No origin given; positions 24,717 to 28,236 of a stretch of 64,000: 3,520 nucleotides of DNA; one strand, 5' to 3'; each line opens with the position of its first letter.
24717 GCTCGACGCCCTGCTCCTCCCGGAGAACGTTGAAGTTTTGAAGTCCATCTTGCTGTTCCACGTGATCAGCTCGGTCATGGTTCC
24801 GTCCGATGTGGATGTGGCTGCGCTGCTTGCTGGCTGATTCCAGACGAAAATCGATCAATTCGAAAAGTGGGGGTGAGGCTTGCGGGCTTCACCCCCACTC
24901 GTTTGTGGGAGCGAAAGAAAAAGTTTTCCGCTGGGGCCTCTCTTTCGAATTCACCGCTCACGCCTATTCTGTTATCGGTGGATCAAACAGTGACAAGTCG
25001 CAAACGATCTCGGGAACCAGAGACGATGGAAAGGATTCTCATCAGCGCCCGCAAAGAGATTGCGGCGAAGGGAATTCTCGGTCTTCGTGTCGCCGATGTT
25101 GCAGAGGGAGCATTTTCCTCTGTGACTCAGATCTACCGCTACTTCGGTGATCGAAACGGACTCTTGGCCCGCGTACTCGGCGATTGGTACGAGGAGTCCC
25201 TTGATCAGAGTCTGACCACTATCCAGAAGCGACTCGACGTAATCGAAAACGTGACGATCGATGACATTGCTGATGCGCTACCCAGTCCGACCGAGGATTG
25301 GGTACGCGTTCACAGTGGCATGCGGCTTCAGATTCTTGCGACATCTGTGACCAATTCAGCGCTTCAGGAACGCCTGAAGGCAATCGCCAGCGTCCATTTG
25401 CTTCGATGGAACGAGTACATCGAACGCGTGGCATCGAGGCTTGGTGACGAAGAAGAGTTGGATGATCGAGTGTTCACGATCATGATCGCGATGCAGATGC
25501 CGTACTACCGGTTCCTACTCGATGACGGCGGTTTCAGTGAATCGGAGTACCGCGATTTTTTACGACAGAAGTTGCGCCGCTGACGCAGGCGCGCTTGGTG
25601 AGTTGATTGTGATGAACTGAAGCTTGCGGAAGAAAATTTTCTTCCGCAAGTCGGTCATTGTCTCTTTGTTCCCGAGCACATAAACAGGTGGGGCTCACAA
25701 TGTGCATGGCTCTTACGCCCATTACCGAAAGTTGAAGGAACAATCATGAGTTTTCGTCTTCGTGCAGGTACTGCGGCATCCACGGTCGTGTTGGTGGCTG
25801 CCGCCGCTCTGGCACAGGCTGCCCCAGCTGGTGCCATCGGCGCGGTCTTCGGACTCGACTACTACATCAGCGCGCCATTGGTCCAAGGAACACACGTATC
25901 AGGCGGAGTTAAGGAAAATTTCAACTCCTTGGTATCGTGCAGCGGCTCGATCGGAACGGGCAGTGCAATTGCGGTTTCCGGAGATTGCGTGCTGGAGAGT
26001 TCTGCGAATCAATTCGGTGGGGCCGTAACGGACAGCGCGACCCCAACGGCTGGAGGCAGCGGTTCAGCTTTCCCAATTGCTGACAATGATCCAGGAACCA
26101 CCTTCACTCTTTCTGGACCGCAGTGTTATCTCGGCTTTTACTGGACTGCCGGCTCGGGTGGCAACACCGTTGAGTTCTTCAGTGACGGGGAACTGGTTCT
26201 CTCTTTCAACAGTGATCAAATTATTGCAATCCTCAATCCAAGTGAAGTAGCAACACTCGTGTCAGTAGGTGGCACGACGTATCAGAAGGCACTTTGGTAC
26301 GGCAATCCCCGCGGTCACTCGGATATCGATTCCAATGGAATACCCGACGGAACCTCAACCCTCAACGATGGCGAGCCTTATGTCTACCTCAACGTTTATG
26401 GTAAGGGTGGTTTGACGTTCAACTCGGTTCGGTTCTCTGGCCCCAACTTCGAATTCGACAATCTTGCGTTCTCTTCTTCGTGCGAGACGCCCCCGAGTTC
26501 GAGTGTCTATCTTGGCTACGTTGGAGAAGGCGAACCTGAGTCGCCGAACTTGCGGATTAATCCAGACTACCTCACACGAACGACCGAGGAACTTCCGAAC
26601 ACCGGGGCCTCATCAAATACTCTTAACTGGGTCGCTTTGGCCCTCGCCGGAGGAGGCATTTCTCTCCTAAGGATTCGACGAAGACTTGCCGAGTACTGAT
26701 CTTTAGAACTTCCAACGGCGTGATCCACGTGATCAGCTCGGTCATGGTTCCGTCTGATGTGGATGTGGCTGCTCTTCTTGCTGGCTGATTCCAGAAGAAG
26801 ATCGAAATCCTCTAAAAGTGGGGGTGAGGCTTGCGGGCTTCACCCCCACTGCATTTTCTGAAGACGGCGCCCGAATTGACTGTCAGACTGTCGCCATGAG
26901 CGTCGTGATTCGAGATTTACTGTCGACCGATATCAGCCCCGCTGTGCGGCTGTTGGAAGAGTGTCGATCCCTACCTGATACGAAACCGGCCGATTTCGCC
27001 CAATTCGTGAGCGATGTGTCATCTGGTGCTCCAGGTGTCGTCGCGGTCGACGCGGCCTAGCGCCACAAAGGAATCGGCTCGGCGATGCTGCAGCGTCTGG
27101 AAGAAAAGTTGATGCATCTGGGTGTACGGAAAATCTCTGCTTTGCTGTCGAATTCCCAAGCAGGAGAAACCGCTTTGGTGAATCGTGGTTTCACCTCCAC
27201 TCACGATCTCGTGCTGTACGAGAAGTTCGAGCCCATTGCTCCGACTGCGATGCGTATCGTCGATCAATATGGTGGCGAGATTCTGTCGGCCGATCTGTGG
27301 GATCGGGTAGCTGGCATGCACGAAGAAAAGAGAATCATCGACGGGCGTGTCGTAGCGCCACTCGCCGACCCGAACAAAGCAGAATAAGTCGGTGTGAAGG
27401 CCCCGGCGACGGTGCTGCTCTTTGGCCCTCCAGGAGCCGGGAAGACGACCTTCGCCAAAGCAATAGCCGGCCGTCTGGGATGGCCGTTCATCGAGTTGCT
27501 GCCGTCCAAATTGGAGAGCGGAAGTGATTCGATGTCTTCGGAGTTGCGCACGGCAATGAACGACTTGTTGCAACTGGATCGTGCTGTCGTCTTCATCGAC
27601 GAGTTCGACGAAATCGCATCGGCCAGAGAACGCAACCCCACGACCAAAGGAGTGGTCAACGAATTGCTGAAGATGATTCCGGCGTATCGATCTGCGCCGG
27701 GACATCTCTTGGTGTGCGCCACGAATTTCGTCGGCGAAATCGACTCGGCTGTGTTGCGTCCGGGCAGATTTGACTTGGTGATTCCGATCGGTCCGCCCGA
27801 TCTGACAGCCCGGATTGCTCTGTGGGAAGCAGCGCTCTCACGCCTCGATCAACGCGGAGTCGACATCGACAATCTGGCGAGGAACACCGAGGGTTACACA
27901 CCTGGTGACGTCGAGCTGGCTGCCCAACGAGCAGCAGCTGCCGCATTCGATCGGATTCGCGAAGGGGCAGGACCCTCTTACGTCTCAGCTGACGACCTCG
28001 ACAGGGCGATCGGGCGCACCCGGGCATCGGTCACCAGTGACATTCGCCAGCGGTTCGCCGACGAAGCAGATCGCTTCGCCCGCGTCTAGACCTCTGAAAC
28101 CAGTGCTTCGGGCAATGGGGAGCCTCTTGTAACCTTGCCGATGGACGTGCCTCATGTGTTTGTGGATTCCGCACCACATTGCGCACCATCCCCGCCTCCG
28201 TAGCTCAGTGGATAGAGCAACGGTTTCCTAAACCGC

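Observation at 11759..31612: Four unrelated secreted proteins stop exactly one residue after an LPDT motif: a tail-less sortase-like C-terminal signal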

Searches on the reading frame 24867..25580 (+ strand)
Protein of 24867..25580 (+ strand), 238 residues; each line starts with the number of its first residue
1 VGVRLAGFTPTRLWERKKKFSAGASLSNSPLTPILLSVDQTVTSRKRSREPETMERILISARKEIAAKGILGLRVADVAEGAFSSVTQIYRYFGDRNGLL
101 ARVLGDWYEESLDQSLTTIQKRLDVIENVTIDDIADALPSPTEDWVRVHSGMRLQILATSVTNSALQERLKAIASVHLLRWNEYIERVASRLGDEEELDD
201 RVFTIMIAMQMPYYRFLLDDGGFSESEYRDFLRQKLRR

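Call 45: search_protein_families(library=pfam, proteins=[window:24867-25580:+], max_evalue=0.001)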
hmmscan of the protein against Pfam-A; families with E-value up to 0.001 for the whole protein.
window:24867-25580:+ (238 aa): 1 family
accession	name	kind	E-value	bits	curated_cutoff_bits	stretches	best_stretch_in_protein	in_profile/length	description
PF00440.29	TetR_N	-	6.4e-07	29.5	24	1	57-103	1-47/47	Bacterial regulatory proteins, tetR family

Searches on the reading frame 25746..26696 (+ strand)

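Call 6: search_protein_families(library=pfam, proteins=[window:25746-26696:+], max_evalue=0.1)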
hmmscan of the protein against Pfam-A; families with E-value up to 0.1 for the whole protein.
window:25746-26696:+ (317 aa): 1 family
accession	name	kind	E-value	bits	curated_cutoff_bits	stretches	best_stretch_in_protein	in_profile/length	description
PF00746.26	Gram_pos_anchor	-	0.0079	16.6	20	1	281-313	7-39/43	LPXTG cell wall anchor motif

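Call 7: search_protein_families(library=ncbifam, proteins=[window:25746-26696:+], max_evalue=0.1)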
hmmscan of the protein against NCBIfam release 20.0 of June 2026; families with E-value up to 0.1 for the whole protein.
window:25746-26696:+ (317 aa): 3 families
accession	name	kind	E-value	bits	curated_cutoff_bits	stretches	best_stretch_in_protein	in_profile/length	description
NF050191.1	Npun_F0296_dom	domain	2.1e-22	80.1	29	1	49-241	5-158/158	Npun_F0296 family exosortase-dependent surface protein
TIGR01167.1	LPXTG_anchor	domain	2.5e-05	24.7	15.9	1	282-313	1-33/34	LPXTG cell wall anchor domain-containing protein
NF058582.1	Microco_LAVTG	domain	0.084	13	27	1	283-313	2-33/34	LAVTG motif-containing sortase-dependent surface protein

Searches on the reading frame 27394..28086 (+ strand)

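Call 45: search_protein_families(library=pfam, proteins=[window:27394-28086:+], max_evalue=0.001)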
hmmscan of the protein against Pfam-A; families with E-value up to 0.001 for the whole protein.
window:27394-28086:+ (231 aa): 8 families
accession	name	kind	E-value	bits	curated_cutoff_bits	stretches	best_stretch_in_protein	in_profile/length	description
PF00004.35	AAA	-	1.4e-27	97.2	21.2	1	7-132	1-129/131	ATPase family associated with various cellular activities (AAA)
PF17862.7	AAA_lid_3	-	1.4e-07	31.4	27.2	1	156-190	2-36/45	AAA+ lid domain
PF13401.12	AAA_22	-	8e-06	26.6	27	0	7-28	8-29/130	AAA domain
PF05496.18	RuvB_N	-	1.9e-05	24.9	27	1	5-77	34-99/159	Holliday junction DNA helicase RuvB P-loop domain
PF07728.20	AAA_5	-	9.5e-05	22.9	22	0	7-38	2-34/139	AAA domain (dynein-related subfamily)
PF05729.18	NACHT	-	0.00019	21.7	26.7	0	6-25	2-21/167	NACHT domain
PF13671.12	AAA_33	-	0.00035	21.3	27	0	7-33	2-28/143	AAA domain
PF13521.12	AAA_28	-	0.00044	21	27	1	7-34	2-29/164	AAA domain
